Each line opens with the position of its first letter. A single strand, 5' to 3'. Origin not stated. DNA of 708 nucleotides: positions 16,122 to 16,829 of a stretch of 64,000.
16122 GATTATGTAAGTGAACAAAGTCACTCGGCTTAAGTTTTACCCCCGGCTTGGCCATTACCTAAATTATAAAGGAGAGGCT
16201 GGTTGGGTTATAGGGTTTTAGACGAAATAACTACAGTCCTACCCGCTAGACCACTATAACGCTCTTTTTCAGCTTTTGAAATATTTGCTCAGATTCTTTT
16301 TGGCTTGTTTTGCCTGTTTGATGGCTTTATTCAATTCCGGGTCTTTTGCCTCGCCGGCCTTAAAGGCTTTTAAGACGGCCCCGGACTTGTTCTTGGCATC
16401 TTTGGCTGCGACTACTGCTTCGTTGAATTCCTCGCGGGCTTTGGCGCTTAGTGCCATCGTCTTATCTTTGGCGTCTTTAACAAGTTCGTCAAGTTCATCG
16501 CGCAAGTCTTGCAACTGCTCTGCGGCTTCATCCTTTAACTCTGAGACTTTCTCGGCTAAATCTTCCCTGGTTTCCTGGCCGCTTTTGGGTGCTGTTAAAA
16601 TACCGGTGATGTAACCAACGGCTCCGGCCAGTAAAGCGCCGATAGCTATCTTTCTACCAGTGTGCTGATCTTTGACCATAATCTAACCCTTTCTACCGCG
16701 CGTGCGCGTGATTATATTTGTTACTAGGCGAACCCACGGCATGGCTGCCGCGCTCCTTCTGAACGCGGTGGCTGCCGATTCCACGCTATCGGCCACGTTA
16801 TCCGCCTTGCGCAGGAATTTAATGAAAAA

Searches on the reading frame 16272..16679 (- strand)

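Call 34: search_protein_families(library=pfam, proteins=[window:16272-16679:-], max_evalue=0.01)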
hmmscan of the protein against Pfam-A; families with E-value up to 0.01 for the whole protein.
window:16272-16679:- (136 aa): 3 families
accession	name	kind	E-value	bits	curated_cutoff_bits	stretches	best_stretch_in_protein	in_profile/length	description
PF12732.12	YtxH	-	8.3e-15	55.4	37.5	1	13-80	2-69/71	YtxH-like protein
PF01442.23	Apolipoprotein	-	0.002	18.3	90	1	34-88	134-188/190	Apolipoprotein A1/A4/E domain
PF04977.20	DivIC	-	0.0026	18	28.9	1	32-86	13-66/80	Septum formation initiator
